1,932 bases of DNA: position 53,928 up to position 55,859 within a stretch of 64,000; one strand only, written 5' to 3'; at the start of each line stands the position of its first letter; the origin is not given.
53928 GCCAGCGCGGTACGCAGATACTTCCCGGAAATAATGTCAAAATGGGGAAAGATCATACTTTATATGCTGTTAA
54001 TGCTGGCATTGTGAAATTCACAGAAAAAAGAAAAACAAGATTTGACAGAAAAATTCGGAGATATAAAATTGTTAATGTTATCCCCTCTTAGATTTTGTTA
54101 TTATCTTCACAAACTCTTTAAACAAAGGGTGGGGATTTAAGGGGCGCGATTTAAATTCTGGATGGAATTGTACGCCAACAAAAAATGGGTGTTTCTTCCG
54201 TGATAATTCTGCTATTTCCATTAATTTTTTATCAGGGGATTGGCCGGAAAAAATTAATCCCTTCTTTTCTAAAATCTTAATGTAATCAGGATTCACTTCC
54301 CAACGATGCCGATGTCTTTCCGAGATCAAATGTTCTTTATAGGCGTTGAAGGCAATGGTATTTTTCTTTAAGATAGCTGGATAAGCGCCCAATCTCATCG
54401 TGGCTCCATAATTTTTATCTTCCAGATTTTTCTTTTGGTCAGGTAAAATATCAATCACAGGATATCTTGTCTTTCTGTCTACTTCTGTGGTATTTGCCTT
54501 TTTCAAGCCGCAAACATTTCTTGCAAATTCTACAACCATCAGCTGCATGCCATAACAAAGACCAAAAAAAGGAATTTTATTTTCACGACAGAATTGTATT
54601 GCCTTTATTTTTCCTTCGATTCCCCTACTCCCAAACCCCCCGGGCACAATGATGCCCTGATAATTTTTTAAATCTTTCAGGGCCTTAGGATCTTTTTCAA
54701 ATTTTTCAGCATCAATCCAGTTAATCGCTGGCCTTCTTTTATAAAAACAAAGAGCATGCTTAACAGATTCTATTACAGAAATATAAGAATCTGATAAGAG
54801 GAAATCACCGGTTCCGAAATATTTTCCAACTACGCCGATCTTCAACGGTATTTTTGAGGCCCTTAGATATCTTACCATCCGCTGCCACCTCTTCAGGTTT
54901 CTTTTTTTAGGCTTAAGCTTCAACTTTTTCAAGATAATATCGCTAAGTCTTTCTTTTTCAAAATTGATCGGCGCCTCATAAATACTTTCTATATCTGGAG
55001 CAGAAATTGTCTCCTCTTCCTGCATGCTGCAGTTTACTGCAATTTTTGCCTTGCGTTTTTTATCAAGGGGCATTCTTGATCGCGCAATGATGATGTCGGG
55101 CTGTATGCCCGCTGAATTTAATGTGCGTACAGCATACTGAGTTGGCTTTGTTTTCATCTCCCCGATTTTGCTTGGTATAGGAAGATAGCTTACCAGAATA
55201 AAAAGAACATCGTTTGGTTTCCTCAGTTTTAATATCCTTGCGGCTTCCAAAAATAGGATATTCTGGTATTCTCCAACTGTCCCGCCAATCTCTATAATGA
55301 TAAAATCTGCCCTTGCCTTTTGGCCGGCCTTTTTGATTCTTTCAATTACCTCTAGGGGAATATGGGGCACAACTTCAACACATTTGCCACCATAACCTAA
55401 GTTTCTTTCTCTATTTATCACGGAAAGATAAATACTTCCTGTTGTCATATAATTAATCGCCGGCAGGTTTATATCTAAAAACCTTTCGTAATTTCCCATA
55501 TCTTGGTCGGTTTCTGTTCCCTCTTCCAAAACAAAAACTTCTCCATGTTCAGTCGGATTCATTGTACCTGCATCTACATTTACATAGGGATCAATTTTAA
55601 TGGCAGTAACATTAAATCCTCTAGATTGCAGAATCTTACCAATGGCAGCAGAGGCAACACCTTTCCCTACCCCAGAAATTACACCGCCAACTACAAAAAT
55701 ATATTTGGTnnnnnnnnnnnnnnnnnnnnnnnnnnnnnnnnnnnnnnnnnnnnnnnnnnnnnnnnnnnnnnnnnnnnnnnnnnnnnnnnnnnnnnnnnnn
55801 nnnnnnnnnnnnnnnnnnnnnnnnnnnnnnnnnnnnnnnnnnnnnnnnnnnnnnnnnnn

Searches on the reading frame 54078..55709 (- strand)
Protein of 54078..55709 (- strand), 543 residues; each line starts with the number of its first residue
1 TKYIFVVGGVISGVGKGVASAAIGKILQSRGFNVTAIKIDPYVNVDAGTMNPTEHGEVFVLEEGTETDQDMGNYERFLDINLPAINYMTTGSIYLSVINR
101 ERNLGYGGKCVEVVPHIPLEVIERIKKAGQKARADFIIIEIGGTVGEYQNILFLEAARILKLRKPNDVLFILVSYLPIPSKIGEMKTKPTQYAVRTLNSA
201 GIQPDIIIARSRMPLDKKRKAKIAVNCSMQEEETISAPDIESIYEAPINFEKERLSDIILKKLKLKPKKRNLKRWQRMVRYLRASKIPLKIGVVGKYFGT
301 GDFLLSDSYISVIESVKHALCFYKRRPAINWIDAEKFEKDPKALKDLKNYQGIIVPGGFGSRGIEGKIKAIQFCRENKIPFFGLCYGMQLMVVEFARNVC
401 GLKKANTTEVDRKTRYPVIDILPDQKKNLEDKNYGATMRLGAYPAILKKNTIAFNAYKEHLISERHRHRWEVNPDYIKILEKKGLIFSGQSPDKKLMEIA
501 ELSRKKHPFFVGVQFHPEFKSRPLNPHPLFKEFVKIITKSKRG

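Call 64: search_protein_families(library=pfam, proteins=[window:54078-55709:-], max_evalue=0.00001)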
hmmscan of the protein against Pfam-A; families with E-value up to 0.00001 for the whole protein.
window:54078-55709:- (543 aa): 3 families
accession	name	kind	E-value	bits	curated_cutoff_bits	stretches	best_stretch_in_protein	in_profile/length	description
PF06418.20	CTP_synth_N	-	1.6e-102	342.9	26.1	1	2-265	1-265/265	CTP synthase N-terminus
PF00117.34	GATase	-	1.6e-40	139.2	22.8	1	305-535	2-189/190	Glutamine amidotransferase class-I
PF07722.19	Peptidase_C26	-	8.3e-06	26.2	20.5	0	371-518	98-219/219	Peptidase C26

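Call 65: find_homologous_proteins(query=window:54078-55709:-, max_evalue=1e-50)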
Query window:54078-55709:- (543 aa): 8000 proteins with E <= 1e-50 among 8000 candidates; the best 120 are listed.
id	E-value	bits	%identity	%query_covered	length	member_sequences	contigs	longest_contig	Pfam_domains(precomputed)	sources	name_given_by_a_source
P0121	0.0e+0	1227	100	100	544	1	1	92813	PF07722.20,PF01656.30,PF06418.21,PF00117.35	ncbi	ncbi:MAG: CTP synthase [Patescibacteria group bacterium]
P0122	0.0e+0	1032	81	99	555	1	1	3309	PF01656.30,PF06418.21,PF00117.35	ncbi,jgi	jgi:CTP synthase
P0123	0.0e+0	1031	81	99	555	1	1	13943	PF01656.30,PF06418.21,PF00117.35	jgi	jgi:CTP synthase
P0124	0.0e+0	1028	80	99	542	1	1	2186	PF01656.30,PF06418.21,PF00117.35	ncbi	-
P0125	0.0e+0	1027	80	100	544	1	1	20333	PF06418.21,PF00117.35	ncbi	-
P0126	0.0e+0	1025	80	99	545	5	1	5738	PF01656.30,PF06418.21,PF00117.35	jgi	jgi:CTP synthase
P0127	0.0e+0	1024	80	100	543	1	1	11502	PF06418.21,PF00117.35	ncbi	-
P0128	0.0e+0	1023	80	99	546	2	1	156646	PF01656.30,PF06418.21,PF00117.35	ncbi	-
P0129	0.0e+0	1023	80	100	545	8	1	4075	PF01656.30,PF06418.21,PF00117.35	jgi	-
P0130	0.0e+0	1018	79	99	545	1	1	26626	PF07722.20,PF01656.30,PF06418.21,PF00117.35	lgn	-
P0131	0.0e+0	1015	79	99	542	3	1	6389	PF07722.20,PF06418.21,PF00117.35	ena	-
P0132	2.8e-297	1005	78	99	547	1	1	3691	PF01656.30,PF06418.21,PF00117.35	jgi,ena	-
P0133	1.9e-296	1002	79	100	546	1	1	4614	PF01656.30,PF06418.21,PF00117.35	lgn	-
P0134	4.6e-293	991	77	99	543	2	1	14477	PF01656.30,PF06418.21,PF00117.35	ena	-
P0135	1.4e-292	989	78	99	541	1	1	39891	PF01656.30,PF06418.21,PF00117.35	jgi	jgi:CTP synthase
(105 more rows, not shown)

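Call 66: find_encoding_contigs(protein=P0121, flank=10000, max_places=3)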
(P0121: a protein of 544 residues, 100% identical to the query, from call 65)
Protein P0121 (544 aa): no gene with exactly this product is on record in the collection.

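Call 73: list_cluster_members(proteins=[P0121])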
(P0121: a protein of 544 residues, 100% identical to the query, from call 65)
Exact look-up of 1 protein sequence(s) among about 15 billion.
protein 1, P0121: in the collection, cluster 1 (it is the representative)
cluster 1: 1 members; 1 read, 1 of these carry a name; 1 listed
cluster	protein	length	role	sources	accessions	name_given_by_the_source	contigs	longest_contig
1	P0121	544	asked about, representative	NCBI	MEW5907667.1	MAG: CTP synthase [Patescibacteria group bacterium]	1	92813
